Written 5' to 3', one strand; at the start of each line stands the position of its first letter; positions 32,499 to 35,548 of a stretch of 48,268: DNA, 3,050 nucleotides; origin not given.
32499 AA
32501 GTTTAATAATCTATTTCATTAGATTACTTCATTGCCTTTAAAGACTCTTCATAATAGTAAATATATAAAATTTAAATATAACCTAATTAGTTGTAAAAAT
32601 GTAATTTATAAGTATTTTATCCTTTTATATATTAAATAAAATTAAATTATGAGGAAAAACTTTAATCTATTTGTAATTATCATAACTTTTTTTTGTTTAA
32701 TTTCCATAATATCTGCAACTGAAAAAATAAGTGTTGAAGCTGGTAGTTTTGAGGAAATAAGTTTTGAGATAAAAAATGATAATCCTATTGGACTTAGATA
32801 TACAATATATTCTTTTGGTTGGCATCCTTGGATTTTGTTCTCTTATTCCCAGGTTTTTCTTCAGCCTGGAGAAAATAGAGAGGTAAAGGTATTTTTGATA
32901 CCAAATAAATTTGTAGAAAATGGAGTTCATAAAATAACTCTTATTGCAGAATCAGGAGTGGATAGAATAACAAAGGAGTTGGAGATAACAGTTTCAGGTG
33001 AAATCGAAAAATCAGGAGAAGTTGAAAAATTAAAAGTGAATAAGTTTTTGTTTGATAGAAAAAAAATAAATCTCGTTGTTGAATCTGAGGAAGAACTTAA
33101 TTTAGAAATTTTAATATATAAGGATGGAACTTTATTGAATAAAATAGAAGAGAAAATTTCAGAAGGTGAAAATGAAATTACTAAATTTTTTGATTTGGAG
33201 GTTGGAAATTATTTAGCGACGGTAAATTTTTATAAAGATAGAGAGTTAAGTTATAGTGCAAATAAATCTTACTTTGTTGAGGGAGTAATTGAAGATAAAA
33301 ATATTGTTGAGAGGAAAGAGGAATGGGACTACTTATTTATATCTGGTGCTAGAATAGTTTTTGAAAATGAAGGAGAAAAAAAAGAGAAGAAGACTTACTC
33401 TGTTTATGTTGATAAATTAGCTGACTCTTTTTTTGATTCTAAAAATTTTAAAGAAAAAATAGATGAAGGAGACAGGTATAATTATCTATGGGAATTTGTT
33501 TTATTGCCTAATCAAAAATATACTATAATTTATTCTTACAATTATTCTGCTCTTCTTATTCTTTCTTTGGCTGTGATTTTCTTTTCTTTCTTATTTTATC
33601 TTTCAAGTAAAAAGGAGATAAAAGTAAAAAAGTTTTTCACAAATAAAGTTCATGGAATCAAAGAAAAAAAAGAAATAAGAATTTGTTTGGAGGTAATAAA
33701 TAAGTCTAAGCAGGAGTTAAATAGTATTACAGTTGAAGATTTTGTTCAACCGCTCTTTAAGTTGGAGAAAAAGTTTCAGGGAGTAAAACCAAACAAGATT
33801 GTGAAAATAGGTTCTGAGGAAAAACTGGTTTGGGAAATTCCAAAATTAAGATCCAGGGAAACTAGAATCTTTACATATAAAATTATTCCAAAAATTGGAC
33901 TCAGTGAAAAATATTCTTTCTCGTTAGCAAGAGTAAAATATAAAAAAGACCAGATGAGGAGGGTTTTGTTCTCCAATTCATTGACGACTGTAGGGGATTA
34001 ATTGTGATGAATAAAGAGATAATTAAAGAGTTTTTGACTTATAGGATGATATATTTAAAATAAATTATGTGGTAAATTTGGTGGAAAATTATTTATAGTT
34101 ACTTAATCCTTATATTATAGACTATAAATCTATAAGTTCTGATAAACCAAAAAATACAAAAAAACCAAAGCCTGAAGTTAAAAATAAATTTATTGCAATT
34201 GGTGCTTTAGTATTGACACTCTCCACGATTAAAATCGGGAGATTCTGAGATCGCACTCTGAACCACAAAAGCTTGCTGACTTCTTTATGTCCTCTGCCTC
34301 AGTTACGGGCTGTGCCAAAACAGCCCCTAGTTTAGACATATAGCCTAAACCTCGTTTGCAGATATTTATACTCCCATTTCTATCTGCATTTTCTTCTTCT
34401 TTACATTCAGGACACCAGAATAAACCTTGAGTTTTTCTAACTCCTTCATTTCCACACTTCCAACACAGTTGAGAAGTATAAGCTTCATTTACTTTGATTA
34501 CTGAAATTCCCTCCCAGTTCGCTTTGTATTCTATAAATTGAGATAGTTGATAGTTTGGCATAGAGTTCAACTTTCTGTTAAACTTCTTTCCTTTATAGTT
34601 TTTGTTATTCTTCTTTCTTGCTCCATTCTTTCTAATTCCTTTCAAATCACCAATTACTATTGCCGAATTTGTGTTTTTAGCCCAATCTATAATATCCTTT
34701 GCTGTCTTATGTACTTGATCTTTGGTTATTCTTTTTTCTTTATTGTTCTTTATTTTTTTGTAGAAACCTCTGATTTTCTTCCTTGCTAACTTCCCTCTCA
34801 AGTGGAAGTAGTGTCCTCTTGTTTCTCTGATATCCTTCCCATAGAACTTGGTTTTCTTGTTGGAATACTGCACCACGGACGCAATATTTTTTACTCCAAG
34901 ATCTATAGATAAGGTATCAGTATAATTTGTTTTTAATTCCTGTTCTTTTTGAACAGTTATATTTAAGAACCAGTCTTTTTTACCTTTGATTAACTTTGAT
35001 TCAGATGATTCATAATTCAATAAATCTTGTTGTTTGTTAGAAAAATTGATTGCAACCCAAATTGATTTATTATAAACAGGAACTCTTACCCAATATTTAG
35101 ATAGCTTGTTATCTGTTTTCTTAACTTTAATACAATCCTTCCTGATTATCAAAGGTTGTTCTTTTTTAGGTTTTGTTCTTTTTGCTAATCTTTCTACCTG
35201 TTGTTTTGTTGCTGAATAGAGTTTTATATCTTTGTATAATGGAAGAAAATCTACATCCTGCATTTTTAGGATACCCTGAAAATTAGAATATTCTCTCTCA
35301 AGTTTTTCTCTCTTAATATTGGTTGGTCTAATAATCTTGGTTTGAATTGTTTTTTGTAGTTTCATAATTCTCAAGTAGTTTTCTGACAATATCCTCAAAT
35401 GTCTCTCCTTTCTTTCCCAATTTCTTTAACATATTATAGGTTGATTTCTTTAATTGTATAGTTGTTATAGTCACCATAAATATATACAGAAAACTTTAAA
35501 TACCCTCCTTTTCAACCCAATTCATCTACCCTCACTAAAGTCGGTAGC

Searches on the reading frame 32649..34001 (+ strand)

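Call 13: search_protein_families(library=pfam, proteins=[window:32649-34001:+])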
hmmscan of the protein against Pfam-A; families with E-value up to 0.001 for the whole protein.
window:32649-34001:+ (450 aa): 0 families

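Call 60: search_protein_families(library=pfam, proteins=[window:32649-34001:+], max_evalue=10)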
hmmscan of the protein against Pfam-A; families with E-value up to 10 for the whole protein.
window:32649-34001:+ (450 aa): 3 families
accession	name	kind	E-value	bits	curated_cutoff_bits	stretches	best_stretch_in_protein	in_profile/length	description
PF25453.1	DUF7898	-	0.065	14.1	27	1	425-449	5-29/80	Domain of unknown function (DUF7898)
PF05814.16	Ac76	-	0.33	11.4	22.5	1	302-352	28-79/83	Orf76 (Ac76)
PF06143.16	Baculo_11_kDa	-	0.58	10.2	28.4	1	7-27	45-65/84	Baculovirus 11 kDa family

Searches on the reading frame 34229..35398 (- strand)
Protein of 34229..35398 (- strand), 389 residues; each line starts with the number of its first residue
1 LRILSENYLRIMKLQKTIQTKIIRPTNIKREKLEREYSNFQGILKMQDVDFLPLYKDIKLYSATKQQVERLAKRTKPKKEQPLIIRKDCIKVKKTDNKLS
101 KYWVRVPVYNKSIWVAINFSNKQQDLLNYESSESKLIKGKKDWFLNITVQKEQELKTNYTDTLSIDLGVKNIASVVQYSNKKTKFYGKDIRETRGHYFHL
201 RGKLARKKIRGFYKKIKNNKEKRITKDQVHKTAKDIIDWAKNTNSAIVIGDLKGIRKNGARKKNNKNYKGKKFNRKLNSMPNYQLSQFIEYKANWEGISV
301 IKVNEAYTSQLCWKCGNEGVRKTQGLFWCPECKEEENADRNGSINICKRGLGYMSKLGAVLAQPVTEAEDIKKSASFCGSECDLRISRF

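Call 13: search_protein_families(library=pfam, proteins=[window:34229-35398:-])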
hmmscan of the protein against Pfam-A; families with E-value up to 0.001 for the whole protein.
window:34229-35398:- (389 aa): 2 families
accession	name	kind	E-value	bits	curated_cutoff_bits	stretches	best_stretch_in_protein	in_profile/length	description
PF07282.18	Cas12f1-like_TNB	-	8.7e-22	77.5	26.3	1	283-346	2-60/60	Cas12f1-like, TNB domain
PF01385.25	OrfB_IS605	-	1.9e-05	25.3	30.5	1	151-252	6-111/120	Probable transposase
